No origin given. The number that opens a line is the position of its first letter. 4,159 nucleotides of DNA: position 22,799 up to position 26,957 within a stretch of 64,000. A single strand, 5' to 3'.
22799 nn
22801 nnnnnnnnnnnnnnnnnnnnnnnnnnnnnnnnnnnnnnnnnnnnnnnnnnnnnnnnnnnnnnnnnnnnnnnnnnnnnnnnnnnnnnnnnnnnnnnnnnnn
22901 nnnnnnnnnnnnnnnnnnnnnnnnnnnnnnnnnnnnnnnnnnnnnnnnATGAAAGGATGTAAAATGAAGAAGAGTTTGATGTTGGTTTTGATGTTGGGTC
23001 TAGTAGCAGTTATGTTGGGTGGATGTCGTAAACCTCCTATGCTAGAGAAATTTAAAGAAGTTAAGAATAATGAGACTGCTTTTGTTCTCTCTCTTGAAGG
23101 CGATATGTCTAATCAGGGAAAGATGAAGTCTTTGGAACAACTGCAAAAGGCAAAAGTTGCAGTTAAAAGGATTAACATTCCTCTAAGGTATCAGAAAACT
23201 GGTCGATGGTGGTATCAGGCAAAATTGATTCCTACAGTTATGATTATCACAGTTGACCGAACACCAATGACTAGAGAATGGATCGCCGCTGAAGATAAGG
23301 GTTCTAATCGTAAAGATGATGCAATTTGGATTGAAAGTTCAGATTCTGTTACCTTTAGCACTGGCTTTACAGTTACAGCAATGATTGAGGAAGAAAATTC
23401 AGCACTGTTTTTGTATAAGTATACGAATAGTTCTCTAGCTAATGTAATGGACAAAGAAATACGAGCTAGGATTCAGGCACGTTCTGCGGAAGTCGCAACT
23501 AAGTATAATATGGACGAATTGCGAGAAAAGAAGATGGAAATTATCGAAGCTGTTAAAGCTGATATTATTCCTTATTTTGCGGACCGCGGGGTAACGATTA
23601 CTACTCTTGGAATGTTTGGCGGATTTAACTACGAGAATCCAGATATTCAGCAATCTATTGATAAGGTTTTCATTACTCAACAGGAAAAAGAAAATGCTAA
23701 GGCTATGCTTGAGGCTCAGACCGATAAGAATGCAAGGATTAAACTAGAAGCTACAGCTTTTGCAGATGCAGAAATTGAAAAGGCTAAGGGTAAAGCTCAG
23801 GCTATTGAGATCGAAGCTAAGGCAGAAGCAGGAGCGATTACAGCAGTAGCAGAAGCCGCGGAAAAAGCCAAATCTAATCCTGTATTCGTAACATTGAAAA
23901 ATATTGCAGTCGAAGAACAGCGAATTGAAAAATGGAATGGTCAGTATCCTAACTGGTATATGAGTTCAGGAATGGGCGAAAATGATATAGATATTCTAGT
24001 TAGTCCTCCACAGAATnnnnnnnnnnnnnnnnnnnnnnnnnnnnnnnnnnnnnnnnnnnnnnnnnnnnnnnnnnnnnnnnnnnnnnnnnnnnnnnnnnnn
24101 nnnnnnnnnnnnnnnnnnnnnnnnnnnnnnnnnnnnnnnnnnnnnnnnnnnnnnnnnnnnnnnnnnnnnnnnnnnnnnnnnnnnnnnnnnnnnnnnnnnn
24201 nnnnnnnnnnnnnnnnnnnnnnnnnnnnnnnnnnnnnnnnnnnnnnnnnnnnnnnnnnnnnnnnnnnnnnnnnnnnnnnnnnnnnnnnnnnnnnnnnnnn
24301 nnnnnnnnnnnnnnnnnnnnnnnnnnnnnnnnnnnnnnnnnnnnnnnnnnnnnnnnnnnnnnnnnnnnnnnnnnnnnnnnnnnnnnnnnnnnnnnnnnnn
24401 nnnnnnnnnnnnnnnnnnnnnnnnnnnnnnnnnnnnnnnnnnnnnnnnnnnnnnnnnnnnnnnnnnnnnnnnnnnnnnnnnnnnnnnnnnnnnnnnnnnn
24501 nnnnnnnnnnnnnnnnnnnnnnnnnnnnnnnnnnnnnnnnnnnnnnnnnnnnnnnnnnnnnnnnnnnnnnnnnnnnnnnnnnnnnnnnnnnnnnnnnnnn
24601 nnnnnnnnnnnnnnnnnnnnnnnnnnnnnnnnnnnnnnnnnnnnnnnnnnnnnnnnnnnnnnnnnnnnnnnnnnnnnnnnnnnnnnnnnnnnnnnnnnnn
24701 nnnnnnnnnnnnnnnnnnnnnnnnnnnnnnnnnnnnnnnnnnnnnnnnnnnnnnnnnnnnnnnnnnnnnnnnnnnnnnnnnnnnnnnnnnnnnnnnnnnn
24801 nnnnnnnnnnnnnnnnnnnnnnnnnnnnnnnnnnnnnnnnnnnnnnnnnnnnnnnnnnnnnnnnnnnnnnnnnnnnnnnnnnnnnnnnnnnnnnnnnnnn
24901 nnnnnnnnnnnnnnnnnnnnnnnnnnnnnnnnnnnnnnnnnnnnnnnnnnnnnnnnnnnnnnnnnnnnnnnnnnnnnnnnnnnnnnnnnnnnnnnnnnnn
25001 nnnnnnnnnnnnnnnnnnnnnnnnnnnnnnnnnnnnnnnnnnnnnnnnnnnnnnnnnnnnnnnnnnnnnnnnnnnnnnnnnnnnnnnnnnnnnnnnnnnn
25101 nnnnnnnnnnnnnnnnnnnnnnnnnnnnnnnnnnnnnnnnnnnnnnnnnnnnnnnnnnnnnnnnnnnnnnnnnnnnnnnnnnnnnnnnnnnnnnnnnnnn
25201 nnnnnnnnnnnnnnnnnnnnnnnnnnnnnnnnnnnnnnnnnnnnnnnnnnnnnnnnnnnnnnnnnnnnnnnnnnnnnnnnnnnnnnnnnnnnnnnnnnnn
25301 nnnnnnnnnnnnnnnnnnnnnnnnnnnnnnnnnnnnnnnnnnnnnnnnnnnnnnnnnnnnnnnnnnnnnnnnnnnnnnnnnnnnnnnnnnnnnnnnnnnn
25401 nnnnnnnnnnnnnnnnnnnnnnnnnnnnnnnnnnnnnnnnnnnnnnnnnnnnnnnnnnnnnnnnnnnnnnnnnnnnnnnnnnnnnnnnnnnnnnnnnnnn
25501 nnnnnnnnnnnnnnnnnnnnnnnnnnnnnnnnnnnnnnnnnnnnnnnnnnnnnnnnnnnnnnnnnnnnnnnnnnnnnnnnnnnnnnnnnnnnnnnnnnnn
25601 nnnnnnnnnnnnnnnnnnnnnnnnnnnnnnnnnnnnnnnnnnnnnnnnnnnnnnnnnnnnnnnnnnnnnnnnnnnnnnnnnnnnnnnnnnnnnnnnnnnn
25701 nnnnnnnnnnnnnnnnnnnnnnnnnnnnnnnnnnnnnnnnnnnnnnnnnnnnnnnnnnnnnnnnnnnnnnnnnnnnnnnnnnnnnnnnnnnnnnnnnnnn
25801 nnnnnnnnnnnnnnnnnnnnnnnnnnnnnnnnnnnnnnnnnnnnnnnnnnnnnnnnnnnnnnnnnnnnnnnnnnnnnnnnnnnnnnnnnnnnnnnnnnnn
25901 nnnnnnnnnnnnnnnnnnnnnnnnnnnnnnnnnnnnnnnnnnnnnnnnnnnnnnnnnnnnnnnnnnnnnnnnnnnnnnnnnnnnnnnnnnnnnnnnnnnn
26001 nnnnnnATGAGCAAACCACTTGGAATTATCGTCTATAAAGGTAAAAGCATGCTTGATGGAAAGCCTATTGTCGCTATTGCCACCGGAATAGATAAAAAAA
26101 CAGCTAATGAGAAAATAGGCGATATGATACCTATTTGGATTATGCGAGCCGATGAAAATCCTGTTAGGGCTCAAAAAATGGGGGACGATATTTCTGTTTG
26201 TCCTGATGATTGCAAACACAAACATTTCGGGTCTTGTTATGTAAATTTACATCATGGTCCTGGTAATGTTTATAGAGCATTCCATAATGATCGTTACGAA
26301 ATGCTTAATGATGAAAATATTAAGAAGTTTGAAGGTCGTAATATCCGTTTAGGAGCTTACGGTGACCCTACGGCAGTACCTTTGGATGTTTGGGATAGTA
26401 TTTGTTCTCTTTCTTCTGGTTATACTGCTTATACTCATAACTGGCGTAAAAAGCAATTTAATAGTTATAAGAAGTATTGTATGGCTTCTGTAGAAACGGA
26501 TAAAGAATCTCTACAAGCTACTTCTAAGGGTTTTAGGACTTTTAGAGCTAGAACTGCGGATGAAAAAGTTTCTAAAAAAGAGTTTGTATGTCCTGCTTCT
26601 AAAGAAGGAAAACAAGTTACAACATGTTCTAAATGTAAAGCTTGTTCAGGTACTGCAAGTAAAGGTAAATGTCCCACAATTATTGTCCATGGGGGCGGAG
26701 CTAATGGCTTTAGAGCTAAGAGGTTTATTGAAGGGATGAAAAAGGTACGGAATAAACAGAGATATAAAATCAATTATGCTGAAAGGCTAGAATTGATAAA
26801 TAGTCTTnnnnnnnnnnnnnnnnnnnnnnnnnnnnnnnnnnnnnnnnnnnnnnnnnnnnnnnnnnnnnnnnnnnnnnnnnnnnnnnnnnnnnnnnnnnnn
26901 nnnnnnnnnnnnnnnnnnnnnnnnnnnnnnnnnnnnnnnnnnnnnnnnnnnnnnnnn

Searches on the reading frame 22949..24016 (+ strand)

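Call 21: search_protein_families(library=phrogs, proteins=[window:22949-24016:+], max_evalue=0.001)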
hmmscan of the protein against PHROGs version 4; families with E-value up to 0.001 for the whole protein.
window:22949-24016:+ (356 aa): 2 families
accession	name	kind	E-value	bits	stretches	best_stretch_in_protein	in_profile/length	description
phrog_200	-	other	1.5e-26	94.4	1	5-340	79-349/379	lipoprotein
phrog_38808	-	unknown function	2.5e-05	25.5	1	279-342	8-60/68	-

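Call 38: search_protein_families(library=pfam, proteins=[window:22949-24016:+], max_evalue=0.01)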
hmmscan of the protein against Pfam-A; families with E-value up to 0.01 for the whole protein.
window:22949-24016:+ (356 aa): 2 families
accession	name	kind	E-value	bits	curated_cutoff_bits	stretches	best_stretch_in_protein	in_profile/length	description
PF01145.31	Band_7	-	0.00012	22.7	23.6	1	128-257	52-175/176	SPFH domain / Band 7 family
PF03032.20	FSAP_sig_propep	-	0.0059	17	27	0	6-21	3-18/46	Frog skin active peptide family signal and propeptide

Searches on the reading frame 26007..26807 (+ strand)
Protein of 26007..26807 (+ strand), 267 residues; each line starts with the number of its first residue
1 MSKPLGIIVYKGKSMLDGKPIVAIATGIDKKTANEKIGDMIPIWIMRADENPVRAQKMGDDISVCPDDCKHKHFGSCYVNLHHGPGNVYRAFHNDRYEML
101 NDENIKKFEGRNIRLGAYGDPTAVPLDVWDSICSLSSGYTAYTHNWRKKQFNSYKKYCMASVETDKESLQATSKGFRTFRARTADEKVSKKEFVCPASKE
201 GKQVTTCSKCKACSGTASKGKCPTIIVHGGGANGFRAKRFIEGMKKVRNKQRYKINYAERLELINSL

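Call 21: search_protein_families(library=phrogs, proteins=[window:26007-26807:+], max_evalue=0.001)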
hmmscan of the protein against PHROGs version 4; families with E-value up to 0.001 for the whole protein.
window:26007-26807:+ (267 aa): 1 family
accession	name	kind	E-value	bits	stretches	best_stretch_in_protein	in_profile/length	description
phrog_2554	-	unknown function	3.2e-65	222.1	1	5-235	285-519/529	-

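Call 38: search_protein_families(library=pfam, proteins=[window:26007-26807:+], max_evalue=0.01)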
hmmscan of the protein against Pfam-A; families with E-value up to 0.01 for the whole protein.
window:26007-26807:+ (267 aa): 0 families
